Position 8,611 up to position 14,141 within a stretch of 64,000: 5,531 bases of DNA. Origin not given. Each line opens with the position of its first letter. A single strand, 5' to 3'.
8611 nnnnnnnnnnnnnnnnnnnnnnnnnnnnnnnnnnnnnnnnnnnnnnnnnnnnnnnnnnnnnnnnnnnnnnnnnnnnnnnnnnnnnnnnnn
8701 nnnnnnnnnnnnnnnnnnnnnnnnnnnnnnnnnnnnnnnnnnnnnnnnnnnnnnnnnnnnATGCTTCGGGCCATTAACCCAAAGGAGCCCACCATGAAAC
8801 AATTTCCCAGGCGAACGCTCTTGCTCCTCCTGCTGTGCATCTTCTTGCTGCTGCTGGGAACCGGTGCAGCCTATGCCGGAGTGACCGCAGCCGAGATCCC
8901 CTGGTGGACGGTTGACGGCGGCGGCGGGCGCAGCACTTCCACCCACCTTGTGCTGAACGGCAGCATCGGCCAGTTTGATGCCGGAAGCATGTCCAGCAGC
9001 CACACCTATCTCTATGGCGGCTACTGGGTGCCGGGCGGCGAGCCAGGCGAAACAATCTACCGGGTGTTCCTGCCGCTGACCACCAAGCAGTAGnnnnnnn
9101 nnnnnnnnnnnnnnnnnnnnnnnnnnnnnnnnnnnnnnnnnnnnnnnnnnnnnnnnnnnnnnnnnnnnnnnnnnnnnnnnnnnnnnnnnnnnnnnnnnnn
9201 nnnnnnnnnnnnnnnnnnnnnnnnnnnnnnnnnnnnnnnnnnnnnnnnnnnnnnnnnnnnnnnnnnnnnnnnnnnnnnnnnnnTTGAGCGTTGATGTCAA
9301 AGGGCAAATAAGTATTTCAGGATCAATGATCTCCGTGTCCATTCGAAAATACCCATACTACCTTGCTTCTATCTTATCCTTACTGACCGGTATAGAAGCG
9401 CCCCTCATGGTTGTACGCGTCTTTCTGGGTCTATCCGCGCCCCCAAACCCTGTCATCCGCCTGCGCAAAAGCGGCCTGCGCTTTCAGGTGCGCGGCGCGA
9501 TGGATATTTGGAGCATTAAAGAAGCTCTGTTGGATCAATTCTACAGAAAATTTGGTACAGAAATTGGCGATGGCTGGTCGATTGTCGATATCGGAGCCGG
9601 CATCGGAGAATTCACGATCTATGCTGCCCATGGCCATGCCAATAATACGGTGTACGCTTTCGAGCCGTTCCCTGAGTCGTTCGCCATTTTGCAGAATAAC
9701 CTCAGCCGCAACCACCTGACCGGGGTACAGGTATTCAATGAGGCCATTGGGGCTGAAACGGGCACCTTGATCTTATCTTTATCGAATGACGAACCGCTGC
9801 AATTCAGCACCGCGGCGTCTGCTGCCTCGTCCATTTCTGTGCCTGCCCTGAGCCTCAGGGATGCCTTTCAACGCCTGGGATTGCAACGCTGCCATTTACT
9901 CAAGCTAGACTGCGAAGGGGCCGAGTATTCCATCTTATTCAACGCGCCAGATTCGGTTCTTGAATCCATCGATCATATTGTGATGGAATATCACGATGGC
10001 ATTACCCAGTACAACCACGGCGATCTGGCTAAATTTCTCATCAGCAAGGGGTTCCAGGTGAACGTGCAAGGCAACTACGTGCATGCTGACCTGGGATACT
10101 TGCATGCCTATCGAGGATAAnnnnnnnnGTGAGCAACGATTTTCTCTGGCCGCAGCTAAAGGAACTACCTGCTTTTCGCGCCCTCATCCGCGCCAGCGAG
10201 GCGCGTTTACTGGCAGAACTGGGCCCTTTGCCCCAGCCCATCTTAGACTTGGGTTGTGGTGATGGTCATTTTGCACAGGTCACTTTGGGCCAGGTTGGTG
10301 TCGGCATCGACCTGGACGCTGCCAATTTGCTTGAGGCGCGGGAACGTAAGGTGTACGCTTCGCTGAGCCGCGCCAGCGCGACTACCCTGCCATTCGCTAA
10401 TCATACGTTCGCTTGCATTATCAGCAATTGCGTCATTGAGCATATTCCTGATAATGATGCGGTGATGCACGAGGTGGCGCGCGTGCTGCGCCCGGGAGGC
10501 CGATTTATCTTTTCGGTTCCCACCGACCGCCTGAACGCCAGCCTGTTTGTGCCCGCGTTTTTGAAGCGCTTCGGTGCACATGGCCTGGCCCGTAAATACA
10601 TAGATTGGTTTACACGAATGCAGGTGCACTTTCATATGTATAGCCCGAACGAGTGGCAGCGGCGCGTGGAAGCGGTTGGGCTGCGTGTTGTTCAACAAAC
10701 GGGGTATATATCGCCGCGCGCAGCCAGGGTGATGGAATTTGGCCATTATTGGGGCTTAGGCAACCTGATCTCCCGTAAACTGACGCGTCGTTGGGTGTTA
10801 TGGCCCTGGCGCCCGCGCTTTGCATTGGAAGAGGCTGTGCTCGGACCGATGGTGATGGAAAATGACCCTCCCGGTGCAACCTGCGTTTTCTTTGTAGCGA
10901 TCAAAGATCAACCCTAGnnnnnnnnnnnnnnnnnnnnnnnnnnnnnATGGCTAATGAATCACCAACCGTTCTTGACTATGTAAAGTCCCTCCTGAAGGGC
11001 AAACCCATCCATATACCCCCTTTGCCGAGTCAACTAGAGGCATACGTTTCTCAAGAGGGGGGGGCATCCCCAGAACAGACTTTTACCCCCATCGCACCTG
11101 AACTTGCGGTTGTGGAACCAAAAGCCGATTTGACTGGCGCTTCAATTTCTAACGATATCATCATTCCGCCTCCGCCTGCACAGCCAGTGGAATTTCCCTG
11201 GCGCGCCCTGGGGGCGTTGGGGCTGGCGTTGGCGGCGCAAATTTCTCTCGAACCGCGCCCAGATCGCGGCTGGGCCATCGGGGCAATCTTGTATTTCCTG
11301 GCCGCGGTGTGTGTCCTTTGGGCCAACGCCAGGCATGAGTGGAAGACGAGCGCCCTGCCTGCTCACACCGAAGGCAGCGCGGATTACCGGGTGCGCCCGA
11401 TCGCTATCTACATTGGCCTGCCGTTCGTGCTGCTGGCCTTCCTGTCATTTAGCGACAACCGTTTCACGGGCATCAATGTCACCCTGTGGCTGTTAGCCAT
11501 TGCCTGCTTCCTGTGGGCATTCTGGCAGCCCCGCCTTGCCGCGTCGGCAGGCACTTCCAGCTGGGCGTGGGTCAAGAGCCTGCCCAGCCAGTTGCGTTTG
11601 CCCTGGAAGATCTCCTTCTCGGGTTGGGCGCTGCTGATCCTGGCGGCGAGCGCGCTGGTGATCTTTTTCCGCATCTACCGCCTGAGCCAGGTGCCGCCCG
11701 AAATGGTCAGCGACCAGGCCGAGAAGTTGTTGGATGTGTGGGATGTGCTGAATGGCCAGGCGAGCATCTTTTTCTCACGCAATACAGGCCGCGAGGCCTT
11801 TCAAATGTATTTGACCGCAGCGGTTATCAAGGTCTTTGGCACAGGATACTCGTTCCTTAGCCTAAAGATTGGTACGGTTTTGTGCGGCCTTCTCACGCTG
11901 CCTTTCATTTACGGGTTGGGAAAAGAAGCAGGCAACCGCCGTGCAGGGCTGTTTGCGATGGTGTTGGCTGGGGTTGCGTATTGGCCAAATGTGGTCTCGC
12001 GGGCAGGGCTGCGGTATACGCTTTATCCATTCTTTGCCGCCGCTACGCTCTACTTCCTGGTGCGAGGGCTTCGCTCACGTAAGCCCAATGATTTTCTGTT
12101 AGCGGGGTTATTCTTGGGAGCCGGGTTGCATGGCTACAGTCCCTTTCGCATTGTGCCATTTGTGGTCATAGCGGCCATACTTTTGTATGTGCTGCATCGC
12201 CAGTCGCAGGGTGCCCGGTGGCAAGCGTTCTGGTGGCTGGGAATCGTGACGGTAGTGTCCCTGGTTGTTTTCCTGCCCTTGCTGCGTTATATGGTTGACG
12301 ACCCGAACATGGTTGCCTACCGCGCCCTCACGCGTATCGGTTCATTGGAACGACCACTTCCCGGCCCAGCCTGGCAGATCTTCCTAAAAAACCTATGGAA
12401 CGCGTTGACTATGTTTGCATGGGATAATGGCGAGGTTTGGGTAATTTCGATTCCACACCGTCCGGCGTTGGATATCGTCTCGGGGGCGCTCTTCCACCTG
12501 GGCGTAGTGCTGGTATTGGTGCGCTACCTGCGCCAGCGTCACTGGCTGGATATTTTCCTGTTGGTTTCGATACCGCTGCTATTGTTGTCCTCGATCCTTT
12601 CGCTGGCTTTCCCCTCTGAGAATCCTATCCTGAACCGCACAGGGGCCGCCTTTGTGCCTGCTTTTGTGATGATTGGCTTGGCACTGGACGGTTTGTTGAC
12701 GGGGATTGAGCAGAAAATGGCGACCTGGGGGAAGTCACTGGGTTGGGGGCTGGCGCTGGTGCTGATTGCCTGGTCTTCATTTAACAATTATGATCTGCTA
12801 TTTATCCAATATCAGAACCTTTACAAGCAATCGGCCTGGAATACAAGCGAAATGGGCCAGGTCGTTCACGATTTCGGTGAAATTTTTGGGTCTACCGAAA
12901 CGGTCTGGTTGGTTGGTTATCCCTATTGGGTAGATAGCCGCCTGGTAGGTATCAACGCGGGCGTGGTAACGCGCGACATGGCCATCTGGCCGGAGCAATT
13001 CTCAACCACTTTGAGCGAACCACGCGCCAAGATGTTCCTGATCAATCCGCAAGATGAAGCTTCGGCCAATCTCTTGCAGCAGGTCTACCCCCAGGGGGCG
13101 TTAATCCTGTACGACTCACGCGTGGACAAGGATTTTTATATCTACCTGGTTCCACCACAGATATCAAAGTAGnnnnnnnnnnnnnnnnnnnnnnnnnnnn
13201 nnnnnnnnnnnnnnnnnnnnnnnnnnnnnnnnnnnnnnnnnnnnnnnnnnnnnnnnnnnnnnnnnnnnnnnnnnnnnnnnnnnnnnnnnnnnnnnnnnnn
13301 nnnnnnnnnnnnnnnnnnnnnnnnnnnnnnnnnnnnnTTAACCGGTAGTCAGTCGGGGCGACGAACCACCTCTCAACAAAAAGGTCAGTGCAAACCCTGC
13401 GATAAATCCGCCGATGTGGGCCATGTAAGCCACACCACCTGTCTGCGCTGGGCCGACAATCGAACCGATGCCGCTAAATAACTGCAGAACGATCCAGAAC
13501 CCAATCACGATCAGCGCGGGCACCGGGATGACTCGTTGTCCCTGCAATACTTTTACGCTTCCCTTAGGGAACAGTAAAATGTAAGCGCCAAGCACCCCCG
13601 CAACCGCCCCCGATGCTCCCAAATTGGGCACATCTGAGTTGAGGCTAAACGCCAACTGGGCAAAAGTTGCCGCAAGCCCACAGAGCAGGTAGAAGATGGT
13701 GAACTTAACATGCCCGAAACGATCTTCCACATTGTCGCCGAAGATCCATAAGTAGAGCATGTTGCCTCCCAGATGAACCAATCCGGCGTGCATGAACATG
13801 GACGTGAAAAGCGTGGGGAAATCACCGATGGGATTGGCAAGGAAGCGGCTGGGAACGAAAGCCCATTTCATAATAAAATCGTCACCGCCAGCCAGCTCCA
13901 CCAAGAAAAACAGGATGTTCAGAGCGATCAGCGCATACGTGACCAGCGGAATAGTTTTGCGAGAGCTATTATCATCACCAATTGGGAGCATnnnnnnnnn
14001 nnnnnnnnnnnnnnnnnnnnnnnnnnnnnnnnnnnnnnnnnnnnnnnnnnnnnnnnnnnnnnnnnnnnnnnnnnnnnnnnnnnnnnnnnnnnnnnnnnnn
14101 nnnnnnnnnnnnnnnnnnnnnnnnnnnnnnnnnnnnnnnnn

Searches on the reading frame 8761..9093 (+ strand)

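Call 3: search_protein_families(library=pfam, proteins=[window:8761-9093:+], max_evalue=1)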
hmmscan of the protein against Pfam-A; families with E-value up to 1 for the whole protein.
window:8761-9093:+ (110 aa): 0 families

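Call 8: search_protein_families(library=ncbifam, proteins=[window:8761-9090:+], max_evalue=1)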
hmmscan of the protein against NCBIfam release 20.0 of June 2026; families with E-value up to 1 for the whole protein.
window:8761-9090:+ (110 aa): 2 families
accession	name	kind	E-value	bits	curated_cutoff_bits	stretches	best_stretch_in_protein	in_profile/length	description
NF008645.0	PRK11638.1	equivalog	0.09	11.9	332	1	6-38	311-343/349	ECA polysaccharide chain length modulation protein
NF033807.0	CopL_fam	subfamily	0.39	11.3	40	0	20-43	2-25/129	CopL family metal-binding regulatory protein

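Call 88: search_protein_families(library=padloc, proteins=[window:8761-9090:+], max_evalue=0.01)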
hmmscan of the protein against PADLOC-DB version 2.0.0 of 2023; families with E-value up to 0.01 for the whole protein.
window:8761-9090:+ (110 aa): 0 families

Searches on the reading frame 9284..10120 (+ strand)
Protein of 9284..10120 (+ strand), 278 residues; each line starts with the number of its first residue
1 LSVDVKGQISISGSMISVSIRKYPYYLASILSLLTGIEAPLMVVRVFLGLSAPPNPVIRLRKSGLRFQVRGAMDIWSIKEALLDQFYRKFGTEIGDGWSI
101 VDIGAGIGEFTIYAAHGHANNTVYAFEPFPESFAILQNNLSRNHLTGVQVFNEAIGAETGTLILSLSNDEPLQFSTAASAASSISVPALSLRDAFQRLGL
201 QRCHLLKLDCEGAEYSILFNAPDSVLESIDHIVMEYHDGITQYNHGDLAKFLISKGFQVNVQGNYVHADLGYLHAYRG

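Call 16: search_protein_families(library=pfam, proteins=[window:9284-10120:+], max_evalue=0.001)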
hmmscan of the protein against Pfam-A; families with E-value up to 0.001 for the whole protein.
window:9284-10120:+ (278 aa): 2 families
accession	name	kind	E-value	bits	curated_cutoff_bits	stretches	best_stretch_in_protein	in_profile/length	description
PF05050.19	Methyltransf_21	-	1e-16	62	22.7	1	102-258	1-172/173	Methyltransferase FkbM domain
PF02475.24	TRM5-TYW2_MTfase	-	1.6e-06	28.6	28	1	63-148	6-88/164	TRM5/TYW2 methyltransferase domain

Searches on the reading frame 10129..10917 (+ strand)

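Call 16: search_protein_families(library=pfam, proteins=[window:10129-10917:+], max_evalue=0.001)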
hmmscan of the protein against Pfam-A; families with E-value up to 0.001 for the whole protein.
window:10129-10917:+ (262 aa): 8 families
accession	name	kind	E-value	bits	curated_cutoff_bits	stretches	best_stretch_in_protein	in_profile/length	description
PF13489.12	Methyltransf_23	-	9.6e-20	71.4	27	1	25-190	14-164/164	Methyltransferase domain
PF08241.18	Methyltransf_11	-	1.1e-18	68.1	21.2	1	39-128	1-95/95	Methyltransferase domain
PF13649.12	Methyltransf_25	-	8.3e-17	62.1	27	1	38-124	1-97/97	Methyltransferase domain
PF13847.12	Methyltransf_31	-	3.9e-15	56.3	27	1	38-132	7-113/145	Methyltransferase domain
PF08242.18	Methyltransf_12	-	1.3e-10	42.3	30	1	39-126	1-98/98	Methyltransferase domain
PF03141.22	Methyltransf_29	-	1.4e-09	37.5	23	1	37-131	120-220/506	Putative S-adenosyl-L-methionine-dependent methyltransferase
PF01209.24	Ubie_methyltran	-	9.2e-07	28.9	20.1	1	35-127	48-150/233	ubiE/COQ5 methyltransferase family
PF07021.18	MetW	-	7.9e-05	22.8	21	1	36-131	15-110/193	Methionine biosynthesis protein MetW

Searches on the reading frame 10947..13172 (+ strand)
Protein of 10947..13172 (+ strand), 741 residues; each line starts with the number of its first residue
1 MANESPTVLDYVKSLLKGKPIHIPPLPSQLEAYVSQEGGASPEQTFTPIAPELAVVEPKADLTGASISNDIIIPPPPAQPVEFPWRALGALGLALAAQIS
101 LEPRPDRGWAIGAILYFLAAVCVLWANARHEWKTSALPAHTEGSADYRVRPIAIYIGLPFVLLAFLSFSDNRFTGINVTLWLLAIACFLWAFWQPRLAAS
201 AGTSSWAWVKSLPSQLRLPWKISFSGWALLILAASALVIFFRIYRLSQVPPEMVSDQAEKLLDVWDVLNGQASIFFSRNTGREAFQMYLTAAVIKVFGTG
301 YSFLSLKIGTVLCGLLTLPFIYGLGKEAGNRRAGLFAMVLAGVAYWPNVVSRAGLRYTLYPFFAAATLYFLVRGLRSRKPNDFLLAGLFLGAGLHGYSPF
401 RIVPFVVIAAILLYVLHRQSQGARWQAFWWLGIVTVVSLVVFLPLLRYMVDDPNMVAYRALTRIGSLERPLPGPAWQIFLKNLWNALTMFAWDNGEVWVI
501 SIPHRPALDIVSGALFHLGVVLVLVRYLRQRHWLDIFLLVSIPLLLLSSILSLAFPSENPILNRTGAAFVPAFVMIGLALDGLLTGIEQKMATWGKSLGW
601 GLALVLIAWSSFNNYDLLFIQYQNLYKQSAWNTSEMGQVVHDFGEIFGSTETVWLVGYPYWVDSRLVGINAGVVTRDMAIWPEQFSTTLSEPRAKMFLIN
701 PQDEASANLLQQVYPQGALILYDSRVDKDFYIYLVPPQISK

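Call 16: search_protein_families(library=pfam, proteins=[window:10947-13172:+], max_evalue=0.001)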
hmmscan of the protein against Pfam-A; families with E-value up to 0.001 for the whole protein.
window:10947-13172:+ (741 aa): 1 family
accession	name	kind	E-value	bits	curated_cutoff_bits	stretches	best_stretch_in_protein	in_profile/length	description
PF13231.12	PMT_2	-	2.9e-13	50.8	26.1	1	287-446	7-158/160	Dolichyl-phosphate-mannose-protein mannosyltransferase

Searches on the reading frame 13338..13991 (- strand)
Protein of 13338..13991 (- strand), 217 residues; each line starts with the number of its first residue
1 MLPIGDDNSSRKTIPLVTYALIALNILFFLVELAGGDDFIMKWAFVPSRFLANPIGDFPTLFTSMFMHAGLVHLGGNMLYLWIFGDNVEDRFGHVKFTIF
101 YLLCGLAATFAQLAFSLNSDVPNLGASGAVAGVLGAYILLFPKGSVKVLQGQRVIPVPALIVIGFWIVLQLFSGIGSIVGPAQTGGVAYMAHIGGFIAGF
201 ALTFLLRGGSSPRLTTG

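Call 16: search_protein_families(library=pfam, proteins=[window:13338-13991:-], max_evalue=0.001)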
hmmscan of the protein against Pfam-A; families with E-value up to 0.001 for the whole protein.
window:13338-13991:- (217 aa): 1 family
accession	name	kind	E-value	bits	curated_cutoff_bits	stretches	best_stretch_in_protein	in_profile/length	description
PF01694.28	Rhomboid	-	2.2e-35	122.4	22.6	1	60-207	6-141/143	Rhomboid domain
